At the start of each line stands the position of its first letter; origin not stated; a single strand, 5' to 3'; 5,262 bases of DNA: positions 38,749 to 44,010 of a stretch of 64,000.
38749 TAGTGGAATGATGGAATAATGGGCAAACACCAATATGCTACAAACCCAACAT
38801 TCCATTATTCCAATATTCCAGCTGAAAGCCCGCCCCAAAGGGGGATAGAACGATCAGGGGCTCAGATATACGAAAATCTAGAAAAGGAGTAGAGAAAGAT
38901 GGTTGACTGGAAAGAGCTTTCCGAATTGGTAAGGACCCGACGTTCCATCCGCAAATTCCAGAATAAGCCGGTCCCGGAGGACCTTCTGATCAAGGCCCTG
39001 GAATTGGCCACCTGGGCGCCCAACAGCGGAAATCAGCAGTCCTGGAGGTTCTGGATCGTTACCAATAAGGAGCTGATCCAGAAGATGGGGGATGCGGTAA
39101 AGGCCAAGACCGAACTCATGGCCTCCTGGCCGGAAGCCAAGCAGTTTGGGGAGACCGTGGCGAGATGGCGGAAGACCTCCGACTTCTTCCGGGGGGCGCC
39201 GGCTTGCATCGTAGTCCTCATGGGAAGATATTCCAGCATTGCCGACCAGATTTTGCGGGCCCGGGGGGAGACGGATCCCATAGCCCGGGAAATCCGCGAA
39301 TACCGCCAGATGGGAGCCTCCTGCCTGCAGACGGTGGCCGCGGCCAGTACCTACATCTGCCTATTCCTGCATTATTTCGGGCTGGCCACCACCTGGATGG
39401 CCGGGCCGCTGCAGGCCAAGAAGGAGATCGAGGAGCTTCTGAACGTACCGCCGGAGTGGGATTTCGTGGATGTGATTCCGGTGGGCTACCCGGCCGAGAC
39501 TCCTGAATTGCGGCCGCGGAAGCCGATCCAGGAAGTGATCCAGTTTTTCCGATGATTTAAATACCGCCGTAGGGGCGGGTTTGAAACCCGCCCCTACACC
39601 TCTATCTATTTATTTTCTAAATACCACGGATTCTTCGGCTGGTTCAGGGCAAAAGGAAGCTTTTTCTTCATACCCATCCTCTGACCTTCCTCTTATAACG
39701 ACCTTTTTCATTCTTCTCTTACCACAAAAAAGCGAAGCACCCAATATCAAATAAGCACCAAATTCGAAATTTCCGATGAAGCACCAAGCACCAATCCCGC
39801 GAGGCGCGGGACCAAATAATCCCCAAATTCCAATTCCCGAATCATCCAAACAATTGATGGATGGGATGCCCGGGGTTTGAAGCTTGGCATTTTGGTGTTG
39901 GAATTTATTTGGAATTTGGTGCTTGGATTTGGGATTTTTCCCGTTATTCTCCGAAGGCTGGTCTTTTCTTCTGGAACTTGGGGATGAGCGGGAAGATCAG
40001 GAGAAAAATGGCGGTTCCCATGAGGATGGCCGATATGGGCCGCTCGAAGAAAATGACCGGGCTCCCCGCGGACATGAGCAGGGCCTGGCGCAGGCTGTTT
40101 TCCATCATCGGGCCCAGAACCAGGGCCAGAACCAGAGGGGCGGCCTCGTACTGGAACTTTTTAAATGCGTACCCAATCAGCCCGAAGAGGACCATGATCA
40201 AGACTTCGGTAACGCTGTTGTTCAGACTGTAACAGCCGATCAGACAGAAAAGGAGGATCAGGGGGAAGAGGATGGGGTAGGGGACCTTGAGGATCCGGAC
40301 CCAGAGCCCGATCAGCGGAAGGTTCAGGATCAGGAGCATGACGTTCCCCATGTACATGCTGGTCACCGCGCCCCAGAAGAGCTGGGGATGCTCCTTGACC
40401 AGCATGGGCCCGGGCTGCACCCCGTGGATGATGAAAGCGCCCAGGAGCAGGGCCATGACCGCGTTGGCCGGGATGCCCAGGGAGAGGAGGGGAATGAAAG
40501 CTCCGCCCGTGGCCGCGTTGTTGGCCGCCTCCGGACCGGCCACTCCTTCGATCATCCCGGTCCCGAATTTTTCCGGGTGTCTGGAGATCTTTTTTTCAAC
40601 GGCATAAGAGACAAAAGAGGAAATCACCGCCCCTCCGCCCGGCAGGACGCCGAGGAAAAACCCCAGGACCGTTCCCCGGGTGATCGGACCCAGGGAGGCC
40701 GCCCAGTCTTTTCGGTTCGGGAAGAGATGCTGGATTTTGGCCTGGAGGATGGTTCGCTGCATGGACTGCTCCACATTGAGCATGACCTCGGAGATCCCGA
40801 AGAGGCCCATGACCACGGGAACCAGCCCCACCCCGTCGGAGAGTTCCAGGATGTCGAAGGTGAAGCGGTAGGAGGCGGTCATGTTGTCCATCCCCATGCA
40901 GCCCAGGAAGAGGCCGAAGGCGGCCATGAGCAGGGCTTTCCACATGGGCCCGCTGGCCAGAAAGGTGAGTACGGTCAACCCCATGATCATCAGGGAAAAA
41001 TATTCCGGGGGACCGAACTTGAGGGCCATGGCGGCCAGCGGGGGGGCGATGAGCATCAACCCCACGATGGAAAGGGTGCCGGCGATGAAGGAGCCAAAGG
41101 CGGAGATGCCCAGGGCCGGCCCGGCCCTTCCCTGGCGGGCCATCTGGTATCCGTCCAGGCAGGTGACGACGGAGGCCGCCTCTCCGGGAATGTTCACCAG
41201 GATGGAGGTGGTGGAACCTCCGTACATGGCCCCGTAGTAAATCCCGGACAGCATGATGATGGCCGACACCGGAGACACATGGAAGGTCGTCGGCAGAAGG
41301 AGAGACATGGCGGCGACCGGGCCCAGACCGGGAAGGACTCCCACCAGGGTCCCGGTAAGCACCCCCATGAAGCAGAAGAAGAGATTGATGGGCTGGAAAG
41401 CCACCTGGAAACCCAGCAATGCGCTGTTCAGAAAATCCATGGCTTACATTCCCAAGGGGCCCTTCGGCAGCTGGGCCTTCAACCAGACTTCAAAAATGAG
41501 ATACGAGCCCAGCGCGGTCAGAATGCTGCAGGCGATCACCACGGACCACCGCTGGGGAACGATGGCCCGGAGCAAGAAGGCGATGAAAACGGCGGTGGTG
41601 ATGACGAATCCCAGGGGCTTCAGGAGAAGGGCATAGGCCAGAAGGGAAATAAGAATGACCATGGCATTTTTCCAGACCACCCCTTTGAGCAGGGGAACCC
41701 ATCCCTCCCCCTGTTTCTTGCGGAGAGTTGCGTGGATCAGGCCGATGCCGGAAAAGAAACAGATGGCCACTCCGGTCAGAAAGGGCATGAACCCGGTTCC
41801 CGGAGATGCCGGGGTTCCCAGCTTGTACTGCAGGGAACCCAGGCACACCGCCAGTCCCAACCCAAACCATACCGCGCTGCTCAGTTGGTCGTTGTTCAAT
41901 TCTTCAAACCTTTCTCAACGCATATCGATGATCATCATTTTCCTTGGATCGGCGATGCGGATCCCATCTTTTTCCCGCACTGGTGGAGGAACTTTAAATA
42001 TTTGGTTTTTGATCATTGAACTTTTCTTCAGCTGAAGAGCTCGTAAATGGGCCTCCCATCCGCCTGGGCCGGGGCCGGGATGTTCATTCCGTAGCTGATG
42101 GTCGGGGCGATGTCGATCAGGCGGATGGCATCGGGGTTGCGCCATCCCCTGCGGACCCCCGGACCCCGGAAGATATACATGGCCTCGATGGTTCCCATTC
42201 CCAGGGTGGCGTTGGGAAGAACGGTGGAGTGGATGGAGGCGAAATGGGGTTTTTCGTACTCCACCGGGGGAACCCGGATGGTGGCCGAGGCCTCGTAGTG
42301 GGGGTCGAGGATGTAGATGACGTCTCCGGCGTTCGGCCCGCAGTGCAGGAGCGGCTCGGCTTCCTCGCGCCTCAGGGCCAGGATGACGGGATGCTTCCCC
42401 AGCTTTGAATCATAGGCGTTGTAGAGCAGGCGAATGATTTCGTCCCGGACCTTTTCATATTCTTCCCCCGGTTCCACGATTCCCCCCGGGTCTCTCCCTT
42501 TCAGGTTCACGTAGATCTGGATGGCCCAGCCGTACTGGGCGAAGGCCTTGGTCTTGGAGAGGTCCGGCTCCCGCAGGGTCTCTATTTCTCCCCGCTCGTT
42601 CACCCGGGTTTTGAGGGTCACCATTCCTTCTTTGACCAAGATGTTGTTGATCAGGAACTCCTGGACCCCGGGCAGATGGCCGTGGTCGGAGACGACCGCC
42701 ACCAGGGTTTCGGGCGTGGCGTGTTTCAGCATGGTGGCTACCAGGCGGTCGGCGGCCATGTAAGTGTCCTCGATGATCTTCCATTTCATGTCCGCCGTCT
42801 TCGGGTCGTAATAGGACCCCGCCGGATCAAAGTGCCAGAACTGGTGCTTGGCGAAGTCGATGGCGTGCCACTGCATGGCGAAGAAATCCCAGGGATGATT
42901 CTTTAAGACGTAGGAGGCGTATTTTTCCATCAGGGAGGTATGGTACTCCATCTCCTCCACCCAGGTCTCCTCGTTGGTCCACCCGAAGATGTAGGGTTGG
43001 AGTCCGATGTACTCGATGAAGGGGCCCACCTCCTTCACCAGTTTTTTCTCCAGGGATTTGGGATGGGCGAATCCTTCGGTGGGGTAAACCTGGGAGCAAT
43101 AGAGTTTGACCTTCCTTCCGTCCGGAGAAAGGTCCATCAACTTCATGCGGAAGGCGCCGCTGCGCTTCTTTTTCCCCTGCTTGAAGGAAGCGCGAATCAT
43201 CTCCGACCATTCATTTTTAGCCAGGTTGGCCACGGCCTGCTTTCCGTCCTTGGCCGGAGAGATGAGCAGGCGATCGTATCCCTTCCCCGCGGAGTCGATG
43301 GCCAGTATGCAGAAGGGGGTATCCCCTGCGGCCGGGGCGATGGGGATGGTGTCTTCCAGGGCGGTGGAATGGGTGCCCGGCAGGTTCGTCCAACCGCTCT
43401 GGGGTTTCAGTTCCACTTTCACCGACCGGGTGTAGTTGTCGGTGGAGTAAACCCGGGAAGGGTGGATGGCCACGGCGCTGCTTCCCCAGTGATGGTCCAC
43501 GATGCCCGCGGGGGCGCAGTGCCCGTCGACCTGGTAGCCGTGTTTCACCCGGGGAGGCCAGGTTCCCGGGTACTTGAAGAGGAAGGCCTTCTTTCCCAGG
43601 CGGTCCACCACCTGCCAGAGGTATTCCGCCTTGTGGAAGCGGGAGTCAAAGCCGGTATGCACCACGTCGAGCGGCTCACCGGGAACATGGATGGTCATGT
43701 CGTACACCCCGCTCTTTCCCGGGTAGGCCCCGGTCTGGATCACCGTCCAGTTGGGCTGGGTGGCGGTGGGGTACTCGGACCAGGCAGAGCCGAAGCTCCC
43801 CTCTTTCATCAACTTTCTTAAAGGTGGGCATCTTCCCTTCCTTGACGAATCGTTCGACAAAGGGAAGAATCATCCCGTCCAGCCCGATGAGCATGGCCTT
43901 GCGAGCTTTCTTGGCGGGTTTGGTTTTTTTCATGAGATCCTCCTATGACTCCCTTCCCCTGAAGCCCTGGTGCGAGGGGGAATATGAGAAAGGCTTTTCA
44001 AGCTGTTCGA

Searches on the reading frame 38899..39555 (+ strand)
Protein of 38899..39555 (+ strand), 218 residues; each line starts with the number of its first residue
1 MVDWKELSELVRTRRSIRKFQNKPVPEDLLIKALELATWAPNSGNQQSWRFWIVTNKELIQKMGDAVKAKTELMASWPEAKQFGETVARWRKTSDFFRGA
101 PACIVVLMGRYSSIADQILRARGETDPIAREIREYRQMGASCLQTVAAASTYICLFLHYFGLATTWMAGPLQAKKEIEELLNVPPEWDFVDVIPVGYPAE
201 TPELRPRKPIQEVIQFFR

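Call 27: search_protein_families(library=pfam, proteins=[window:38899-39555:+], max_evalue=0.0001)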
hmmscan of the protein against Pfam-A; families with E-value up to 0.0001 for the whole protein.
window:38899-39555:+ (218 aa): 2 families
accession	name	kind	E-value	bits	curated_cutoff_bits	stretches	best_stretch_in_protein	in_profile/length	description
PF00881.29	Nitroreductase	-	5.7e-33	114.9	23.5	1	11-197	1-167/167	Nitroreductase family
PF14512.11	TM1586_NiRdase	-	5.2e-13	49.5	27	1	153-215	91-150/215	Putative TM nitroreductase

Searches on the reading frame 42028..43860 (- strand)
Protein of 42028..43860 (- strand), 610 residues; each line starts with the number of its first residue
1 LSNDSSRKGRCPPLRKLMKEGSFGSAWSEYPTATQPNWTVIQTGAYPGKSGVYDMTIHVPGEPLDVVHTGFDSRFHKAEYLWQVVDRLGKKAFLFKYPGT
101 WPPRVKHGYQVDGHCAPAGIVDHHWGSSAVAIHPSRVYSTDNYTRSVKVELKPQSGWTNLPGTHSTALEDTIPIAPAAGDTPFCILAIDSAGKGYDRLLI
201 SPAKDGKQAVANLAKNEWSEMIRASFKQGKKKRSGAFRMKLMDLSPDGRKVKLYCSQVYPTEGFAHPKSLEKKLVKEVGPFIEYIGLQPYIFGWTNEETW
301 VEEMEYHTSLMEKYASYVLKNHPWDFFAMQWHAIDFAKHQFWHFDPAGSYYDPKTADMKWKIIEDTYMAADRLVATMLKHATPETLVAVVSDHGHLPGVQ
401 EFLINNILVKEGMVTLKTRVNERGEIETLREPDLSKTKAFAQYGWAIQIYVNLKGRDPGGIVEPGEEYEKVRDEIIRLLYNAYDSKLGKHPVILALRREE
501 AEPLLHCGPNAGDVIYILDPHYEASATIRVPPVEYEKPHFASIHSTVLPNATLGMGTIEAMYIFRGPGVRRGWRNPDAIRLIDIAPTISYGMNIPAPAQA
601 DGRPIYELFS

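Call 28: search_protein_families(library=pfam, proteins=[window:42028-43860:-], max_evalue=0.0001)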
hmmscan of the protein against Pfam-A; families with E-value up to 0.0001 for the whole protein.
window:42028-43860:- (610 aa): 1 family
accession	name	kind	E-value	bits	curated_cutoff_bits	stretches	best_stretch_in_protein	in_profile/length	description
PF01663.27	Phosphodiest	-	2.2e-24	87.2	23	2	289-529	123-328/342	Type I phosphodiesterase / nucleotide pyrophosphatase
